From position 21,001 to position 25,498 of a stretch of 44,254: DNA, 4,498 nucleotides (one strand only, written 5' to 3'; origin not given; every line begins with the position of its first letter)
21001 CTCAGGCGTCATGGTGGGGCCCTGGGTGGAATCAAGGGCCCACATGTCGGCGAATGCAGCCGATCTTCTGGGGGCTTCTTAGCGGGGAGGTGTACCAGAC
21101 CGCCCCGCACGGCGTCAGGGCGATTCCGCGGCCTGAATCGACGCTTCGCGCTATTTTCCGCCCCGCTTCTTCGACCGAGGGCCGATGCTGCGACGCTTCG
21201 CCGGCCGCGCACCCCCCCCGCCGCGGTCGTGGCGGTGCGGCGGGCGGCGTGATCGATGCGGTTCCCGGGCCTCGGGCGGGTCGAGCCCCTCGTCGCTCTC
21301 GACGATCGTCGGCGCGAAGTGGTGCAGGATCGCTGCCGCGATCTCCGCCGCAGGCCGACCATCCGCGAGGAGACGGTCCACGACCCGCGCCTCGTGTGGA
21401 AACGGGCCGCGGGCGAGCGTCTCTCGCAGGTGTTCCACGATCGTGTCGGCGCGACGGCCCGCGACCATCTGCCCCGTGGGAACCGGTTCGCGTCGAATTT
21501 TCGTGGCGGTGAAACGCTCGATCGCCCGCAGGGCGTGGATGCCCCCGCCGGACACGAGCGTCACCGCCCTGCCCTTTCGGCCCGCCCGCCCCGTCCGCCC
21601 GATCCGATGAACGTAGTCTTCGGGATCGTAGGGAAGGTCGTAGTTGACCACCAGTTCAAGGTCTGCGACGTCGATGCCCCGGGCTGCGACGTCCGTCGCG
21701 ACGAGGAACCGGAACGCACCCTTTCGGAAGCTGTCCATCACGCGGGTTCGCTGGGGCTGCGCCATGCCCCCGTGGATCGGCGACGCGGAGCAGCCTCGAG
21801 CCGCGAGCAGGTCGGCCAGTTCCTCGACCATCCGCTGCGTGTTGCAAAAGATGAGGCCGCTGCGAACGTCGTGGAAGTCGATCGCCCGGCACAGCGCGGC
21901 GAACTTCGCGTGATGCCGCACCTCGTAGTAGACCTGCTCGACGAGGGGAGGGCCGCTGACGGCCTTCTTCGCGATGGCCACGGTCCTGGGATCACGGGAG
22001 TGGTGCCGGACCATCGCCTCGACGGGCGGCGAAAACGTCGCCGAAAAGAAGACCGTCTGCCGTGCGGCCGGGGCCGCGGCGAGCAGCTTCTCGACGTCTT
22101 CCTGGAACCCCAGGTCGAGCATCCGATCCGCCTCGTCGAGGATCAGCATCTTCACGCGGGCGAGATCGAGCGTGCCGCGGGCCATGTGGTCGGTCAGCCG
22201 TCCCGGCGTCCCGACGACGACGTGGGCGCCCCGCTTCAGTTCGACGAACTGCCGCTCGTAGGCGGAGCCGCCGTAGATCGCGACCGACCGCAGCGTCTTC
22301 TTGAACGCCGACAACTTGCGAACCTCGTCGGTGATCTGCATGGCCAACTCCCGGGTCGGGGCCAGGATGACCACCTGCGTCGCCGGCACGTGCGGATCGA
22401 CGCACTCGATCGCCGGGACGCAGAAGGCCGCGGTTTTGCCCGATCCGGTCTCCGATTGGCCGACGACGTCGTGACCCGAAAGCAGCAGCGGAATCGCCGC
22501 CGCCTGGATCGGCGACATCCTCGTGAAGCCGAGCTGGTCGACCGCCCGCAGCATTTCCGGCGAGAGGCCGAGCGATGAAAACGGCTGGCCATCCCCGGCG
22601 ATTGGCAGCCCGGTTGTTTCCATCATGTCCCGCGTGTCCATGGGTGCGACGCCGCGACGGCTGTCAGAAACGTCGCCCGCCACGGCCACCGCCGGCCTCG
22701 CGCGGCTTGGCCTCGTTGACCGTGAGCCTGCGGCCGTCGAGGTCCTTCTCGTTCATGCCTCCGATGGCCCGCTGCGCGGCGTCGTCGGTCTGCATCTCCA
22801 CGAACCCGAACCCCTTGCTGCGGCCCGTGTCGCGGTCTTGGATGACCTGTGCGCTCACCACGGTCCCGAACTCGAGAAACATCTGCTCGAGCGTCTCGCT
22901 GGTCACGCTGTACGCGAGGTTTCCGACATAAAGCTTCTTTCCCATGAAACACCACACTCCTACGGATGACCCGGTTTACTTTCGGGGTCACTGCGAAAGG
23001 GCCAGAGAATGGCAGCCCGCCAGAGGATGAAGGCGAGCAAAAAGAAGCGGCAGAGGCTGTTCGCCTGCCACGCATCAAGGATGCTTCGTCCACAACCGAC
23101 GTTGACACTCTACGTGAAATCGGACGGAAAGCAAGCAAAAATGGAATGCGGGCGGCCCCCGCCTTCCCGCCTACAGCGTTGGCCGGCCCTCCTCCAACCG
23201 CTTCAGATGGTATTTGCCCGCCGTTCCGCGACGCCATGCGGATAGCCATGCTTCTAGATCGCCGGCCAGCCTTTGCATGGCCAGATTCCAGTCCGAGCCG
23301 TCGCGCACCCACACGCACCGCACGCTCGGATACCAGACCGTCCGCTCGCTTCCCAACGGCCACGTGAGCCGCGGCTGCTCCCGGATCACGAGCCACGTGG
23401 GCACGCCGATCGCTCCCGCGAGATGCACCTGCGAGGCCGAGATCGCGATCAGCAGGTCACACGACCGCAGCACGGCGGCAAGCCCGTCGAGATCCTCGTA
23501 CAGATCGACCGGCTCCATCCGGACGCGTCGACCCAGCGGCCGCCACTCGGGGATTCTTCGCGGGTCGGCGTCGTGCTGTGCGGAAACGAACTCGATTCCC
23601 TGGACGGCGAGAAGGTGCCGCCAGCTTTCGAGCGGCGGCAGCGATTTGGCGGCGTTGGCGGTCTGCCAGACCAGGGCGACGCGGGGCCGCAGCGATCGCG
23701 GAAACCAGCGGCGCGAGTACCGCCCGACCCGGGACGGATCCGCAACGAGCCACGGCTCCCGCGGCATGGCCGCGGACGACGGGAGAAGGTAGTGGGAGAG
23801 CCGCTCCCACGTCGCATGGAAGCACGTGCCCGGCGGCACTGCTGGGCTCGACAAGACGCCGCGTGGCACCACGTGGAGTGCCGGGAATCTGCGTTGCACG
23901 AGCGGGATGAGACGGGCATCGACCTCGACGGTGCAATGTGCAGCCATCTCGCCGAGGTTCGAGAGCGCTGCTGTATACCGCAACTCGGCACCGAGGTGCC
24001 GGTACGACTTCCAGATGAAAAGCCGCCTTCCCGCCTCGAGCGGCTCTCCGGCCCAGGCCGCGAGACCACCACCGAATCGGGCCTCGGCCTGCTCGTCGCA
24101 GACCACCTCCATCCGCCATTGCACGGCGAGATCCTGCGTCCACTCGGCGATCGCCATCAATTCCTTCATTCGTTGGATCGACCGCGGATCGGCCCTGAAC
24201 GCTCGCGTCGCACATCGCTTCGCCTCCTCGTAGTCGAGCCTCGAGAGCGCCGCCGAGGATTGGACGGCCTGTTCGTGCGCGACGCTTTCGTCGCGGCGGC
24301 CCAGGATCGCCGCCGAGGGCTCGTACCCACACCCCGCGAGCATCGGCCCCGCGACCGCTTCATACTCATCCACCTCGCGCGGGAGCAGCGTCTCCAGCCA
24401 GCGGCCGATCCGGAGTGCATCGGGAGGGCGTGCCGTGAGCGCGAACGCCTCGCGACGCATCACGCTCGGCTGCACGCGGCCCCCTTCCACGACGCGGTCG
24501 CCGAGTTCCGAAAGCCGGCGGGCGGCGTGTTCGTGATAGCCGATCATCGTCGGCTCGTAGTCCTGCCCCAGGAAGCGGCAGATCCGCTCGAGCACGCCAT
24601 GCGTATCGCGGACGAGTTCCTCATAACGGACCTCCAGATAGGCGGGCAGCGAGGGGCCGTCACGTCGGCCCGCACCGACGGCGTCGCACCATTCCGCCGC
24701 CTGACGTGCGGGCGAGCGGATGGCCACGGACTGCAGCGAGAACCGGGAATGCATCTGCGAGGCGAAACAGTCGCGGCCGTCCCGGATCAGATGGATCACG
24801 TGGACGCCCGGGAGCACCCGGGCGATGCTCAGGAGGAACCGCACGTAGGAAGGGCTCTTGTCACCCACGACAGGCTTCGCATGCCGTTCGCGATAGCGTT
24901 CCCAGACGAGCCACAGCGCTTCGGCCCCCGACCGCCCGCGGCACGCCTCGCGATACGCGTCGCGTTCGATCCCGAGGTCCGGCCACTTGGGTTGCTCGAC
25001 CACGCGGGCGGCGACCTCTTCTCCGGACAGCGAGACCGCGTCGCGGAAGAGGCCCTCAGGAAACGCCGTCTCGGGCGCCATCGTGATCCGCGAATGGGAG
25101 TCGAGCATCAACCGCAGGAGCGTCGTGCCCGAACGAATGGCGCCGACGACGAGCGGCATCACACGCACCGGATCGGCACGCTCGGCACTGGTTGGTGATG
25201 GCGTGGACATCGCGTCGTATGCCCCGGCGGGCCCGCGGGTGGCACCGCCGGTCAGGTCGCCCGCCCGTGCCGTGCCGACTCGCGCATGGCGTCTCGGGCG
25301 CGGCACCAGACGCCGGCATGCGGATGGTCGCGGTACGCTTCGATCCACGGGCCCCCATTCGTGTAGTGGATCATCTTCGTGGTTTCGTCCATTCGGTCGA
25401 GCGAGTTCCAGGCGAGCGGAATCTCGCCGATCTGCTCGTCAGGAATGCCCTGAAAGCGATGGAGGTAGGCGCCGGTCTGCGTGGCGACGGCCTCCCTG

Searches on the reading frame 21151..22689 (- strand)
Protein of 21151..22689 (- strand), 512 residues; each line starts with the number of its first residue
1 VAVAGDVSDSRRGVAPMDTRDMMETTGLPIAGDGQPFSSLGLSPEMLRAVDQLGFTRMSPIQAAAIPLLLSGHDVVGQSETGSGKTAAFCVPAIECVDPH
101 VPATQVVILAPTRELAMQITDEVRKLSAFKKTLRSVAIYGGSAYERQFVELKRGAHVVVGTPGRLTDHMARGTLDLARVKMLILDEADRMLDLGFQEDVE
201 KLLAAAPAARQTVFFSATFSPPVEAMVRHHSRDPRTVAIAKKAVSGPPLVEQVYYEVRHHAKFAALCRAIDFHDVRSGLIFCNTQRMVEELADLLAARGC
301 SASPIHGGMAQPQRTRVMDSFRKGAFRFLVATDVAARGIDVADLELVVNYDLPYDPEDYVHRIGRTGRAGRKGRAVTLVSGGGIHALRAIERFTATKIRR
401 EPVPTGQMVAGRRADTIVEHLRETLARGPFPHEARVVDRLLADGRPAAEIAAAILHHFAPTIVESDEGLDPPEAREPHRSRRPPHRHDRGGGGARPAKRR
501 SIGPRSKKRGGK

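Call 76: search_protein_families(library=pfam, proteins=[window:21151-22689:-], max_evalue=0.0001)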
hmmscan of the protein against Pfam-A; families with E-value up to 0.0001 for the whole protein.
window:21151-22689:- (512 aa): 3 families
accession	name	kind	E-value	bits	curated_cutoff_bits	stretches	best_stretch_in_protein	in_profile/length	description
PF00270.35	DEAD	-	4.3e-49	166.9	26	1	59-224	1-165/167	DEAD/DEAH box helicase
PF00271.37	Helicase_C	-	6.5e-34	116.9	23.5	1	262-370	2-110/110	Helicase conserved C-terminal domain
PF04851.21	ResIII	-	1.9e-07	31.6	22.5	1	78-219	29-162/164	Type III restriction enzyme, res subunit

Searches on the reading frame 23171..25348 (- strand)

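Call 76: search_protein_families(library=pfam, proteins=[window:23171-25348:-], max_evalue=0.0001)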
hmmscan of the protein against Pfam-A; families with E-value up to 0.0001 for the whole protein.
window:23171-25348:- (725 aa): 2 families
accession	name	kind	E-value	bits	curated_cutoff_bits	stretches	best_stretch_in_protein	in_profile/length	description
PF13469.12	Sulfotransfer_3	-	4.2e-31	109.3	27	1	67-265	4-215/216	Sulfotransferase family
PF00685.33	Sulfotransfer_1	-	4.2e-08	33.3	22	1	66-264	5-183/255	Sulfotransferase domain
